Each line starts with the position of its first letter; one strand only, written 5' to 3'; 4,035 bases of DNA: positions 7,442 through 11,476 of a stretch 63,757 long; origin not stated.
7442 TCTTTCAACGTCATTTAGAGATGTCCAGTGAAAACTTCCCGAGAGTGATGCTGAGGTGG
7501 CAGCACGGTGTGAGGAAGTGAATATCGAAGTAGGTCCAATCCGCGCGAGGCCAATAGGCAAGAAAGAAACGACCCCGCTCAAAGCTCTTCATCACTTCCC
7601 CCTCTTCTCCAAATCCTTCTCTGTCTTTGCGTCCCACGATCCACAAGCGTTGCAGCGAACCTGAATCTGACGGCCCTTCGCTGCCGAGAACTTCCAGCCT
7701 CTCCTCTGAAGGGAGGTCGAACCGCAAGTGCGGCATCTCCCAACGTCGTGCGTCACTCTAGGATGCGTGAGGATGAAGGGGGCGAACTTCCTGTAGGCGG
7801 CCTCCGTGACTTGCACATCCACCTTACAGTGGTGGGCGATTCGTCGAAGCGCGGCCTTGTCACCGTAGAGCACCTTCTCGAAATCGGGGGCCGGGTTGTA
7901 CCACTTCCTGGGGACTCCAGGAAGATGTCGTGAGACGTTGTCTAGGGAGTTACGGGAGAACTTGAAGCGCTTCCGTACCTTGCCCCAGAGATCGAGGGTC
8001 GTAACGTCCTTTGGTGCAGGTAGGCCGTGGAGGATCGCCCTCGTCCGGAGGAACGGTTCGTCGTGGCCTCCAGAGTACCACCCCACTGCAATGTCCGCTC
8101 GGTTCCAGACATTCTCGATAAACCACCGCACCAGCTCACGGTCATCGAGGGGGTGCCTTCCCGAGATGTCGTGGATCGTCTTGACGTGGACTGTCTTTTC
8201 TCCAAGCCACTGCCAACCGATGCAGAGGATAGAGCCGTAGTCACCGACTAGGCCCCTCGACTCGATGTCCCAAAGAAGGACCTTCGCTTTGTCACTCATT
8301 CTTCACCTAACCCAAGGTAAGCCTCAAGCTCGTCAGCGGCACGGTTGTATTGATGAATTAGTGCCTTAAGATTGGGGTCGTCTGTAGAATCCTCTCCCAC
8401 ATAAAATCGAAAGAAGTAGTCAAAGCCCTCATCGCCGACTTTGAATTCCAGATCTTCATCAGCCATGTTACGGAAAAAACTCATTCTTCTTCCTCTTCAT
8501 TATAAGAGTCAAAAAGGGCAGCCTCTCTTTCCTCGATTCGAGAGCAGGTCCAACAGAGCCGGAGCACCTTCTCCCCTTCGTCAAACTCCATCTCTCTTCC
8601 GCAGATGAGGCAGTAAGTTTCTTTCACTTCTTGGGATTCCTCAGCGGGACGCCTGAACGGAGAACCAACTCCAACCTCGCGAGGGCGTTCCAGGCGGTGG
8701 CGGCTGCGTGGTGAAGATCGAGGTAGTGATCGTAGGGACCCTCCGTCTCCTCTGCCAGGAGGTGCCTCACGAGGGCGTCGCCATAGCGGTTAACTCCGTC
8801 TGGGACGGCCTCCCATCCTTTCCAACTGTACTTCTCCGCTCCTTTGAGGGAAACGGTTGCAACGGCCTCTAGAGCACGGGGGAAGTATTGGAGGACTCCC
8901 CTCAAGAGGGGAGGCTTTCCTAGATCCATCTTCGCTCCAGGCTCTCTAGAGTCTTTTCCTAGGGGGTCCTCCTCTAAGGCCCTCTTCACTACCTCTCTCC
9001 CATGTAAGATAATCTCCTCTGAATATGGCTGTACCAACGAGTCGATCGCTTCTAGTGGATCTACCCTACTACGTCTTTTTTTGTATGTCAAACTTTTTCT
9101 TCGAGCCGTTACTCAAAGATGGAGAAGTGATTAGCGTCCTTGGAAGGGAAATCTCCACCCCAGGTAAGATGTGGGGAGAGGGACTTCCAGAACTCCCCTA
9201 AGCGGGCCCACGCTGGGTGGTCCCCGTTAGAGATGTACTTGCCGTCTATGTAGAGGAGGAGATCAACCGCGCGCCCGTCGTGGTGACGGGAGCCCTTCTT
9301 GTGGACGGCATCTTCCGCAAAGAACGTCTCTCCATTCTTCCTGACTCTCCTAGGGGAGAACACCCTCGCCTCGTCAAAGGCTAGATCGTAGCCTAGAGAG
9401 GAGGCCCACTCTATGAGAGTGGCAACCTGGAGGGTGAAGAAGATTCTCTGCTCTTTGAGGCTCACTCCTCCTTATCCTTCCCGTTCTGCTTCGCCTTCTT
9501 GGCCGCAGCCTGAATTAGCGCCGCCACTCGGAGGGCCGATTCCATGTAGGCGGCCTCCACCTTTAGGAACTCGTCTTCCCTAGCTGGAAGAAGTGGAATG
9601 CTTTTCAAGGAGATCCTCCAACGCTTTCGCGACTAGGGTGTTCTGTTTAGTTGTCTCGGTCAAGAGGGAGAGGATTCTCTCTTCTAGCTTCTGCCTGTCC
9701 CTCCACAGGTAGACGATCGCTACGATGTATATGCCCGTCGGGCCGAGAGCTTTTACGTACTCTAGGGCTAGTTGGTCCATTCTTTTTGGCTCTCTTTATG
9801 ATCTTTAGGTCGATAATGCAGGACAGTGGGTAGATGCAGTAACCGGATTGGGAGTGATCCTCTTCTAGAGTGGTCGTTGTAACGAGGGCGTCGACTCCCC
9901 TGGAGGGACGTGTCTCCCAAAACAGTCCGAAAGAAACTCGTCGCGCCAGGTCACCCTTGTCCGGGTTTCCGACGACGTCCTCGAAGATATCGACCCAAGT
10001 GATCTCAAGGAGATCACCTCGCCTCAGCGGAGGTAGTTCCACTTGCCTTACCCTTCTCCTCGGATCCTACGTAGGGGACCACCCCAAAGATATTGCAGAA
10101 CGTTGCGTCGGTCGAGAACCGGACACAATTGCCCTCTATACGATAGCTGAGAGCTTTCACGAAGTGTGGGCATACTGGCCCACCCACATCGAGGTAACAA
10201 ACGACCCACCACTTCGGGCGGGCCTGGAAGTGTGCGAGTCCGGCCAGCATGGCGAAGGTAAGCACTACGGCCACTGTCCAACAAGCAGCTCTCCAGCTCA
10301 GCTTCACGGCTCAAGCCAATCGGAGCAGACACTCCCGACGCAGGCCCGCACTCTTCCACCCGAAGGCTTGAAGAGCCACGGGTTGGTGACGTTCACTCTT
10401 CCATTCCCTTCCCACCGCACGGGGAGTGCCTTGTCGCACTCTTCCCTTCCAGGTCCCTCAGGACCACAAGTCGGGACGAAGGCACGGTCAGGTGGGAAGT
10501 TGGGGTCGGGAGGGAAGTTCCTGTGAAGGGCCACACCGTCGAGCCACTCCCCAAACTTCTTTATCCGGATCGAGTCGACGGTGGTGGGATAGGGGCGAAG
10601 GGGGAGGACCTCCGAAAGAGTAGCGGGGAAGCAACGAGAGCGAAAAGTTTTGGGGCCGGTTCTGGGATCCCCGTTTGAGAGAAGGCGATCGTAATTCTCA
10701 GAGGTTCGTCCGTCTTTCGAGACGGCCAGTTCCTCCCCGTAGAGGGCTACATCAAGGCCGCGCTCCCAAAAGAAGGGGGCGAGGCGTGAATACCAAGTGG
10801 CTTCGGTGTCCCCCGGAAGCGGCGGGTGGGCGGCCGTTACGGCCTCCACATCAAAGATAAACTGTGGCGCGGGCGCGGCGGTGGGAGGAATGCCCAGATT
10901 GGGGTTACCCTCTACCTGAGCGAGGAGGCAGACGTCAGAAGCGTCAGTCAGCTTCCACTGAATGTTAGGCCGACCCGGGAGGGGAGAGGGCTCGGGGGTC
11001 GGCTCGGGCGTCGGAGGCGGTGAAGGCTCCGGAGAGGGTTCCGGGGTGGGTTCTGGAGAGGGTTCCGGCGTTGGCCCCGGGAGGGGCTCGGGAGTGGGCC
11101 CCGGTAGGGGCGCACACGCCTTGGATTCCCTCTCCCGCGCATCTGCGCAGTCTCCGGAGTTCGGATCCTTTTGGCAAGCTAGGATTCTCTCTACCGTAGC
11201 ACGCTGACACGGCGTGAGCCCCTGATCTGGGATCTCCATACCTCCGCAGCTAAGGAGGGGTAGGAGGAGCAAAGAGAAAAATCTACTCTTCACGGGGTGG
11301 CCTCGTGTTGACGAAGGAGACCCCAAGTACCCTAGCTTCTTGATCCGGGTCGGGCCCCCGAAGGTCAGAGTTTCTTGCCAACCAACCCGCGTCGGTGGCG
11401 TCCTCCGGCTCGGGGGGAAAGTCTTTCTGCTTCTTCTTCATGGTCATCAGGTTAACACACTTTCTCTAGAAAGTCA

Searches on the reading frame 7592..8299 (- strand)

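Call 81: search_protein_families(library=phrogs, proteins=[window:7592-8299:-], max_evalue=0.001)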
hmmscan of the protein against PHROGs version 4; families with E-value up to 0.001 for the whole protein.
window:7592-8299:- (235 aa): 2 families
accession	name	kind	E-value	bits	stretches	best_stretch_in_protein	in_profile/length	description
phrog_403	-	DNA, RNA and nucleotide metabolism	3.1e-37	129.2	1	3-223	63-301/321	DNA polymerase exonuclease subunit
phrog_17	-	DNA, RNA and nucleotide metabolism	8.3e-08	31.6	1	3-176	668-828/1445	DNA polymerase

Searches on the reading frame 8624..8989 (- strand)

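Call 104: search_protein_families(library=pfam, proteins=[window:8624-8989:-], max_evalue=0.001)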
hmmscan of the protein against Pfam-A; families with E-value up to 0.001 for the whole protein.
window:8624-8989:- (121 aa): 1 family
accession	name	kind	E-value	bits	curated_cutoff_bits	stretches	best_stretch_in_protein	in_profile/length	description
PF18909.5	dGTP_diPhyd_N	-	4.5e-18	65.5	27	1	16-111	2-92/99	dATP/dGTP diphosphohydrolase, N-terminal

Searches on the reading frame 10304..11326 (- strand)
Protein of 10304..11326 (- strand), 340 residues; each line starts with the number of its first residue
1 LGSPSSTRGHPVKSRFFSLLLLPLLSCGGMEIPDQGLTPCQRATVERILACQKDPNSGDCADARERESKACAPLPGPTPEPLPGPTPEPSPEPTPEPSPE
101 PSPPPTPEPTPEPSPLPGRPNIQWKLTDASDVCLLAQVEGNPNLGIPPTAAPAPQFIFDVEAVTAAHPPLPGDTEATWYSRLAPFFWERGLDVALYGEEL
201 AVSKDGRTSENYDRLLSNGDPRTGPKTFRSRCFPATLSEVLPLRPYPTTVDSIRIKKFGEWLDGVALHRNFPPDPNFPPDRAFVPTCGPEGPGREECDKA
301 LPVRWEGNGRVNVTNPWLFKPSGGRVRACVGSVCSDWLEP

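Call 104: search_protein_families(library=pfam, proteins=[window:10304-11326:-], max_evalue=0.001)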
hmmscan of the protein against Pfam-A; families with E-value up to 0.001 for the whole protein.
window:10304-11326:- (340 aa): 1 family
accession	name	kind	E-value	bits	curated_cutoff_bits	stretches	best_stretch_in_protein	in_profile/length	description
PF05887.16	Trypan_PARP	-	5.8e-05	23.5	100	1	65-118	62-112/134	Procyclic acidic repetitive protein (PARP)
